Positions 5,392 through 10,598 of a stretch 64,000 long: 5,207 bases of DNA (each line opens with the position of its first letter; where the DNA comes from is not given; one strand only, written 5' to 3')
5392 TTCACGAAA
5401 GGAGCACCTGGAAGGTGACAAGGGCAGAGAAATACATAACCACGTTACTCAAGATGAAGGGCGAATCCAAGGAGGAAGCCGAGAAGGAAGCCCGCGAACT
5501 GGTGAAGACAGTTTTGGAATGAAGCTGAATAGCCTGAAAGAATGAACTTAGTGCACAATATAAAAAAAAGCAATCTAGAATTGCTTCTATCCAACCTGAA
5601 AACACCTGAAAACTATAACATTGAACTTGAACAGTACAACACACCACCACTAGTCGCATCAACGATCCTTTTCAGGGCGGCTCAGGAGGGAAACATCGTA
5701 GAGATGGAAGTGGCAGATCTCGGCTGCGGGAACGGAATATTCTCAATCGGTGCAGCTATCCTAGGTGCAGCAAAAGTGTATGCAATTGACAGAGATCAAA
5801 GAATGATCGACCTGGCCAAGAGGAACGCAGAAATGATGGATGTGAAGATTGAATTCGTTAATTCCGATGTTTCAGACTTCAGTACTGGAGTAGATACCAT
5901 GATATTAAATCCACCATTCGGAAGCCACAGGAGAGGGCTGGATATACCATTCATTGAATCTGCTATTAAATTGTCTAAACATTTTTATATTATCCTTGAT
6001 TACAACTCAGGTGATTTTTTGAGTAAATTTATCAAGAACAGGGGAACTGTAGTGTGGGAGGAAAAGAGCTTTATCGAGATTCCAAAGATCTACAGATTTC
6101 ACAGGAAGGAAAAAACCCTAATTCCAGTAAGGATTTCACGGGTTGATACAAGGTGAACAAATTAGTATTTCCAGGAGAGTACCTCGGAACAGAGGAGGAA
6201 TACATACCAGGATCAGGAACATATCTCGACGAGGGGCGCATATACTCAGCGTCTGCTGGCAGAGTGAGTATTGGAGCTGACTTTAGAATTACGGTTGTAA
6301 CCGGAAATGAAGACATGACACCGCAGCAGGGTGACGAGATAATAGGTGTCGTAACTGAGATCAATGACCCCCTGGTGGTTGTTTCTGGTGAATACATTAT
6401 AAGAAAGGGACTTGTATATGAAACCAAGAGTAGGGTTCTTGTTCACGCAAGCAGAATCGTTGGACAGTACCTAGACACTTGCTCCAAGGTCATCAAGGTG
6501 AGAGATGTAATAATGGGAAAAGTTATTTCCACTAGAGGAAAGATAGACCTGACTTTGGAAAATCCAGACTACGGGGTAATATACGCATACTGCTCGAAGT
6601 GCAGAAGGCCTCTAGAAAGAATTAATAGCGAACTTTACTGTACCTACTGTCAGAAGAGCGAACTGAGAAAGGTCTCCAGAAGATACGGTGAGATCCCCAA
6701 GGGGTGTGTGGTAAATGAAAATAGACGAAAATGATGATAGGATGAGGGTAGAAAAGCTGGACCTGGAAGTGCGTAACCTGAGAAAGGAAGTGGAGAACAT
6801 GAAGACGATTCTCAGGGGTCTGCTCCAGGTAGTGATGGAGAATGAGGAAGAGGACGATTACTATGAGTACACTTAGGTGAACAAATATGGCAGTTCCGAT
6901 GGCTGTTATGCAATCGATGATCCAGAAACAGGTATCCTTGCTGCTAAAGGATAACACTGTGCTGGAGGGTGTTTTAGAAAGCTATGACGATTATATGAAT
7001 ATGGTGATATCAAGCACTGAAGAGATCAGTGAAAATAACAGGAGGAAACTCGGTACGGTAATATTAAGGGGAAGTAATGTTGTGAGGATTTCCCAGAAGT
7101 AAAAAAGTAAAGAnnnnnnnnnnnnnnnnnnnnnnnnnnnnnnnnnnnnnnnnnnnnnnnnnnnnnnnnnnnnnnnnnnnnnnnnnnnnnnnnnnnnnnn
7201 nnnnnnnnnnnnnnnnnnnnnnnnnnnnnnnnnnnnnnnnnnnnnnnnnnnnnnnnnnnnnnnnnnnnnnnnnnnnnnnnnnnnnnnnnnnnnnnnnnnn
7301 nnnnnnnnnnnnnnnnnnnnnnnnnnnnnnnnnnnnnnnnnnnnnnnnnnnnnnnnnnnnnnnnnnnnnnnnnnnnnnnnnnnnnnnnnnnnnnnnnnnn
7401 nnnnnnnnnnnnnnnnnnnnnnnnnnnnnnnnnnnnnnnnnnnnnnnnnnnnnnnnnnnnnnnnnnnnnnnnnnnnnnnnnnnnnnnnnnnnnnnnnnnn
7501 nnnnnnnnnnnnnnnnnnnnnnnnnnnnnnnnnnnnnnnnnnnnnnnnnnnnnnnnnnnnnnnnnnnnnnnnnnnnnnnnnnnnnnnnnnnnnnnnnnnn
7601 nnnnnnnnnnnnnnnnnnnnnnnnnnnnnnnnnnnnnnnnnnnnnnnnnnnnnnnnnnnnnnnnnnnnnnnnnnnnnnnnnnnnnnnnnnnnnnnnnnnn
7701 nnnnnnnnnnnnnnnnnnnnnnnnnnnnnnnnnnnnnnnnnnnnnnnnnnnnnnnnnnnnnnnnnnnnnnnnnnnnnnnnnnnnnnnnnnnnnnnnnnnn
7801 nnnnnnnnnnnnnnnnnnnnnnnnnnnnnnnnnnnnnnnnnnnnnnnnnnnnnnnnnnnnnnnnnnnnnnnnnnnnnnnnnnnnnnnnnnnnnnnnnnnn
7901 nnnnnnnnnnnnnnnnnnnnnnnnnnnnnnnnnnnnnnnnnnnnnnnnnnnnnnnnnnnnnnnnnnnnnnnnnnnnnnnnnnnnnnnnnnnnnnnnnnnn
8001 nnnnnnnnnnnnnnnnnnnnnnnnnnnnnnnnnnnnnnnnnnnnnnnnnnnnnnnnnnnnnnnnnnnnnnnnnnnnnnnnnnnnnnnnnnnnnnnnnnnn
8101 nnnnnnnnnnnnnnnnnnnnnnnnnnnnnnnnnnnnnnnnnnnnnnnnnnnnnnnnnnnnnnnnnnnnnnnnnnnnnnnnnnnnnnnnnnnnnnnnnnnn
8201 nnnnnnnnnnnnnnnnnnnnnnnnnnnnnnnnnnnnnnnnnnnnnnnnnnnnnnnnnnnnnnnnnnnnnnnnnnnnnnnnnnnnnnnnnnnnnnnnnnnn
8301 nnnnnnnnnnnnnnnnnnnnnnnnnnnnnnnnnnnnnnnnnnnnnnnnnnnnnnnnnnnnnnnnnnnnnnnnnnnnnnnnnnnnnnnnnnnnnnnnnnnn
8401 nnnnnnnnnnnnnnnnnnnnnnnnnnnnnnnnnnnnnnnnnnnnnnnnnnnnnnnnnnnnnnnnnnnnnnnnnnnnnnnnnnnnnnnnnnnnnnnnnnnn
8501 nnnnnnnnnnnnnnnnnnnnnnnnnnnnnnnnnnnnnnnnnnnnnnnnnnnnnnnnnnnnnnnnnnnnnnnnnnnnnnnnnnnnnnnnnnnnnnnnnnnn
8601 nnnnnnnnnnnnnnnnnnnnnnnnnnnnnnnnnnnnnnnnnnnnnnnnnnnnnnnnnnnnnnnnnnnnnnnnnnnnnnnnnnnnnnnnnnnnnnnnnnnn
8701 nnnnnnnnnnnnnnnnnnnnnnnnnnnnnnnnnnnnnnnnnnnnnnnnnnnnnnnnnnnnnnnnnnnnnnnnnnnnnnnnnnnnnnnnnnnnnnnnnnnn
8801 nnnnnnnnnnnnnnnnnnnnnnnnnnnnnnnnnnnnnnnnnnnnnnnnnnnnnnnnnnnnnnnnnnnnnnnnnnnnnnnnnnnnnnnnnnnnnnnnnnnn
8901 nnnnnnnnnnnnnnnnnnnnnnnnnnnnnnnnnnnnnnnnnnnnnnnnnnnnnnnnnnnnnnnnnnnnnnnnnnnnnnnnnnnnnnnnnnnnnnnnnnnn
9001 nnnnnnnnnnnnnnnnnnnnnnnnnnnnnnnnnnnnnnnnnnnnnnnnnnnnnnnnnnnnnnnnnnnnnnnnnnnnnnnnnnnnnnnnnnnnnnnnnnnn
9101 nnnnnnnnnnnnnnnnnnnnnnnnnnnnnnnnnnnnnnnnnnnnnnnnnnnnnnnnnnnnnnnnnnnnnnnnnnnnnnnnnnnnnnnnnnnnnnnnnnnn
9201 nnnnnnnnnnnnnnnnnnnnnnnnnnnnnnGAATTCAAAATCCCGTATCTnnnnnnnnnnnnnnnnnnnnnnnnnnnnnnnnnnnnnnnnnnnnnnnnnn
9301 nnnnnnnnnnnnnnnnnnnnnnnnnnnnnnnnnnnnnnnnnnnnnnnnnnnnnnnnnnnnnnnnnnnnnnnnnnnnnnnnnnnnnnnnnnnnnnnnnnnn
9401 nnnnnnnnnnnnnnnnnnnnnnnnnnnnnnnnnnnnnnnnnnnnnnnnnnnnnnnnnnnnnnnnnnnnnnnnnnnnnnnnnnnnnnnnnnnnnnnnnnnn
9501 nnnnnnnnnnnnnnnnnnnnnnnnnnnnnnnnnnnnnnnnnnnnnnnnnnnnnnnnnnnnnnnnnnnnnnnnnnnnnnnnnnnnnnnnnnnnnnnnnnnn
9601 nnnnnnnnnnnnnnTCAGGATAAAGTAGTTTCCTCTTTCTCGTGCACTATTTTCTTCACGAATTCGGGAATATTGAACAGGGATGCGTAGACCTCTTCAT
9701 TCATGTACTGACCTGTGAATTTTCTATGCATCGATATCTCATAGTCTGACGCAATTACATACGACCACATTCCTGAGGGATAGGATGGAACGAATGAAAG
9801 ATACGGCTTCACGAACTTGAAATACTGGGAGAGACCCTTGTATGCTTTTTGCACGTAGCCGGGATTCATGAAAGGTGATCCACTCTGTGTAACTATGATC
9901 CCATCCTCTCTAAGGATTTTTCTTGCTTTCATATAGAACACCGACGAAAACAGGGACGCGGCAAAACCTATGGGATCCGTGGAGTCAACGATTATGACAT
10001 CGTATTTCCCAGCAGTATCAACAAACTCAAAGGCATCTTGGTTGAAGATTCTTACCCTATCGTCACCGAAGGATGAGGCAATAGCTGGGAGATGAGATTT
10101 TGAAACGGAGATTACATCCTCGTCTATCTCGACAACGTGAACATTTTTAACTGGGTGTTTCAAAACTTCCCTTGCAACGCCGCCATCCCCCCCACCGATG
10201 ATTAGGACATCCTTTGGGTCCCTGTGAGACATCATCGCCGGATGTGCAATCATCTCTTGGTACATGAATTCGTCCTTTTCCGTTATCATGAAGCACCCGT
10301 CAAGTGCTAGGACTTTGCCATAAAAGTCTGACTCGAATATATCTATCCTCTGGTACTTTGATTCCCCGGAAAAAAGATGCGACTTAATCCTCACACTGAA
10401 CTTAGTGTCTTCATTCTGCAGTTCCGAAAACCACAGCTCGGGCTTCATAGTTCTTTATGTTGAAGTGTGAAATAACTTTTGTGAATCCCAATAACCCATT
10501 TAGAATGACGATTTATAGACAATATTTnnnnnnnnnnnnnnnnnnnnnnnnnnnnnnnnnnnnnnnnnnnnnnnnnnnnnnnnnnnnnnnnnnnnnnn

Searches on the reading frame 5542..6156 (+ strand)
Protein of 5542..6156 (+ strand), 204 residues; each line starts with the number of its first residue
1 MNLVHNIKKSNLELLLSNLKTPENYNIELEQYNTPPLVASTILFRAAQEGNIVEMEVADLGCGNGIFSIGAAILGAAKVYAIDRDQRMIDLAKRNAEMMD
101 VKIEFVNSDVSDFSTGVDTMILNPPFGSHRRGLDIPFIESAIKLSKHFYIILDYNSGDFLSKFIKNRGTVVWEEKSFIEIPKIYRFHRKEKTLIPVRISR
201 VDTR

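Call 18: search_protein_families(library=pfam, proteins=[window:5542-6156:+], max_evalue=0.00001)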
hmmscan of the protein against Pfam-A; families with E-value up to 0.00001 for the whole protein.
window:5542-6156:+ (204 aa): 7 families
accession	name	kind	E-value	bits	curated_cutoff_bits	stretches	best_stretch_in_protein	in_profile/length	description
PF05175.20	MTS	-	7.9e-13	48.8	23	1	40-130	20-112/170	Methyltransferase small domain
PF06325.19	PrmA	-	9e-12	45.5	22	1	55-107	163-216/296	Ribosomal protein L11 methyltransferase (PrmA)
PF13847.12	Methyltransf_31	-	5.5e-11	42.8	27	1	54-146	4-102/145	Methyltransferase domain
PF13649.12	Methyltransf_25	-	2.5e-10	41.3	27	1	57-114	1-59/97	Methyltransferase domain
PF01170.24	UPF0020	-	3.6e-07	30.5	22.3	1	76-128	76-133/197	RMKL-like, methyltransferase domain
PF08241.18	Methyltransf_11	-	1e-06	29.7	21.2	1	59-112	2-53/95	Methyltransferase domain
PF03602.21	Cons_hypoth95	-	1.5e-06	28.4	24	1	47-157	36-155/182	Conserved hypothetical protein 95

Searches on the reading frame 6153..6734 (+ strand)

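Call 18: search_protein_families(library=pfam, proteins=[window:6153-6734:+], max_evalue=0.00001)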
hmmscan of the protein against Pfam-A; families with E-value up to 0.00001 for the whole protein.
window:6153-6734:+ (193 aa): 1 family
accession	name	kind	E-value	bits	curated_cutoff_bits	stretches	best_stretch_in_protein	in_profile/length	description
PF14382.12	ECR1_N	-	1.9e-14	53.6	27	1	4-40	1-37/38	Exosome complex exonuclease RRP4 N-terminal region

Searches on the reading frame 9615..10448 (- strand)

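Call 5: search_protein_families(library=pfam, proteins=[window:9615-10448:-], max_evalue=0.01)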
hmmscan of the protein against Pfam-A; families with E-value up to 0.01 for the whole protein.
window:9615-10448:- (277 aa): 8 families
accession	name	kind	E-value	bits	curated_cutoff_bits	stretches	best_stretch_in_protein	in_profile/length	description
PF01564.23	Spermine_synth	-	2.3e-65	220.1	22.9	1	60-236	1-179/186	Spermine/spermidine synthase domain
PF17284.7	Spermine_synt_N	-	2.6e-15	56.5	22.1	1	5-57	1-53/53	Spermidine synthase tetramerisation domain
PF05891.18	Methyltransf_PK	-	0.00034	20.6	27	1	73-187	51-159/218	AdoMet dependent proline di-methyltransferase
PF13847.12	Methyltransf_31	-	0.00049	20.3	27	1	84-191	10-113/145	Methyltransferase domain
PF00398.26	RrnaAD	-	0.00075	19.1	24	1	58-142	14-88/263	Ribosomal RNA adenine dimethylase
PF13649.12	Methyltransf_25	-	0.00087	20.4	27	1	81-154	1-70/97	Methyltransferase domain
PF08242.18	Methyltransf_12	-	0.00098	20.3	30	1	82-154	1-71/98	Methyltransferase domain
PF03602.21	Cons_hypoth95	-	0.0016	18.6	24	1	79-191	43-154/182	Conserved hypothetical protein 95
